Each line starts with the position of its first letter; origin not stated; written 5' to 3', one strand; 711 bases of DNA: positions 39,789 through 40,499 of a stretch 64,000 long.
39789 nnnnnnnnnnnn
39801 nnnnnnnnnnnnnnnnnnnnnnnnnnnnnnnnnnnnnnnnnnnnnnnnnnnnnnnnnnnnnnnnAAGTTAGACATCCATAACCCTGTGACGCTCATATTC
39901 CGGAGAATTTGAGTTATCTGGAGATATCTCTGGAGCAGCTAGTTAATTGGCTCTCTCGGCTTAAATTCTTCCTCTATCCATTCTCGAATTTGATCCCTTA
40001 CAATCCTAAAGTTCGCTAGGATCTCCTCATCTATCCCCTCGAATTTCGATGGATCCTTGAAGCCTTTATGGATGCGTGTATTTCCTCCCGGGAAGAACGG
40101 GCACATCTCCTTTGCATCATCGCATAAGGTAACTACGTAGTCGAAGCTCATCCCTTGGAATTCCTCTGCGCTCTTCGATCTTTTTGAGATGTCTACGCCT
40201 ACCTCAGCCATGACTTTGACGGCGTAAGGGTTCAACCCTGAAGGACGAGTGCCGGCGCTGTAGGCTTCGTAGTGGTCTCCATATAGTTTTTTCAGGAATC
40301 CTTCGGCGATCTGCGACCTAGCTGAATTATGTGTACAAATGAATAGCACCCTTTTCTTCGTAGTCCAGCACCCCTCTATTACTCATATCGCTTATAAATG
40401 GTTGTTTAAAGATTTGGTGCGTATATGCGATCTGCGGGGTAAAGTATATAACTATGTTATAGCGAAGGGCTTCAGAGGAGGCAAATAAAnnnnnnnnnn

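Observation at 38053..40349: ars-like cluster with TauE/SafE permease in place of ArsB/Acr3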

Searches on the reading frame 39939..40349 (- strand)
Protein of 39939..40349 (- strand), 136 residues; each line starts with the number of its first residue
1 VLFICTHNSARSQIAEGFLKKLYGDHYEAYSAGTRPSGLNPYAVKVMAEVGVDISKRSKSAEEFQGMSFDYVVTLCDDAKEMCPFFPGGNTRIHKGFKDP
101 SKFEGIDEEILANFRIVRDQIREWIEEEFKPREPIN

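Call 3: search_protein_families(library=pfam, proteins=[window:39939-40349:-], max_evalue=0.01)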
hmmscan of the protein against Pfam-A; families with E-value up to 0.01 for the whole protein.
window:39939-40349:- (136 aa): 1 family
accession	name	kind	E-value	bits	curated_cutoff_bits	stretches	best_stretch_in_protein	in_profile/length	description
PF01451.26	LMWPc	-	4.7e-18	66.2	23.2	1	2-123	2-138/144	Low molecular weight phosphotyrosine protein phosphatase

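Call 4: search_protein_families(library=ncbifam, proteins=[window:39939-40349:-], max_evalue=0.01)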
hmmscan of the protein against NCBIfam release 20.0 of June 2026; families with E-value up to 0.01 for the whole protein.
window:39939-40349:- (136 aa): 3 families
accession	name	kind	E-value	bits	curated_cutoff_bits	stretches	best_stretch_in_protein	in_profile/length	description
TIGR02691.1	arsC_pI258_fam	equivalog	4.7e-39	133.6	174.3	1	2-126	2-127/129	arsenate reductase (thioredoxin)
NF010053.0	PRK13530.1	subfamily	2.7e-33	115.1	215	1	2-127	7-127/133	arsenate reductase (thioredoxin)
TIGR02689.1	ars_reduc_gluta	equivalog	7.8e-22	77.8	157.6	1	2-126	4-123/126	arsenate reductase, glutathione/glutaredoxin type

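Call 38: search_solved_structures(query=window:39939-40349:-, show_alignments=2, max_evalue=0.00001)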
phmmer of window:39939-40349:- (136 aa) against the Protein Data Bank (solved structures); distinct sequences matched with E-value up to 0.00001: 16.
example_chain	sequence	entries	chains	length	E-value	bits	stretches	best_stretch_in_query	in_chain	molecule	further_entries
1jl3_A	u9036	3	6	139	9.9e-31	109.7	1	2-127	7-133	ARSENATE REDUCTASE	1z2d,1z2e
2ipa_B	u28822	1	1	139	1.7e-28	102.5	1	2-127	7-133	Protein arsC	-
8p5n_A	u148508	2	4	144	2.7e-25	92.1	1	1-125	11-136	Low molecular weight phosphatase family protein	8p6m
1lju_A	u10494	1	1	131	1.2e-23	86.9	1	2-130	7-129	arsenate reductase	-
2cd7_A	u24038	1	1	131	3e-23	85.5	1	2-130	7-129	PROTEIN ARSC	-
1ljl_A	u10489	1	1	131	4.2e-23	85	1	2-130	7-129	arsenate reductase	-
1jf8_A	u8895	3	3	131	2.9e-22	82.3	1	2-130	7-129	arsenate reductase | Protein arsC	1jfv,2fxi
1lk0_A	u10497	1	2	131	1.1e-21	80.5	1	2-130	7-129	arsenate reductase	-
1rxe_A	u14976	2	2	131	7.6e-21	77.7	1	2-130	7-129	Arsenate reductase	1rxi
2l19_A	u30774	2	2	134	5.8e-16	61.9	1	2-127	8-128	Arsenate reductase | Glutaredoxin arsenate reductase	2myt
2l17_A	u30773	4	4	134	2.8e-15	59.7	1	2-127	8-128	Arsenate reductase | Glutaredoxin arsenate reductase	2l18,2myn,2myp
2myu_A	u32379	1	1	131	3.3e-14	56.2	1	2-127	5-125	Glutaredoxin arsenate reductase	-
3t38_A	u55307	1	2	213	4.7e-12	49.3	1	1-107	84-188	Arsenate Reductase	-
3rh0_A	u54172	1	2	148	5e-12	49.2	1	1-123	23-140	ARSENATE REDUCTASE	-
1y1l_A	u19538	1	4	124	1.5e-08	38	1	1-114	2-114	arsenate reductase (arsC)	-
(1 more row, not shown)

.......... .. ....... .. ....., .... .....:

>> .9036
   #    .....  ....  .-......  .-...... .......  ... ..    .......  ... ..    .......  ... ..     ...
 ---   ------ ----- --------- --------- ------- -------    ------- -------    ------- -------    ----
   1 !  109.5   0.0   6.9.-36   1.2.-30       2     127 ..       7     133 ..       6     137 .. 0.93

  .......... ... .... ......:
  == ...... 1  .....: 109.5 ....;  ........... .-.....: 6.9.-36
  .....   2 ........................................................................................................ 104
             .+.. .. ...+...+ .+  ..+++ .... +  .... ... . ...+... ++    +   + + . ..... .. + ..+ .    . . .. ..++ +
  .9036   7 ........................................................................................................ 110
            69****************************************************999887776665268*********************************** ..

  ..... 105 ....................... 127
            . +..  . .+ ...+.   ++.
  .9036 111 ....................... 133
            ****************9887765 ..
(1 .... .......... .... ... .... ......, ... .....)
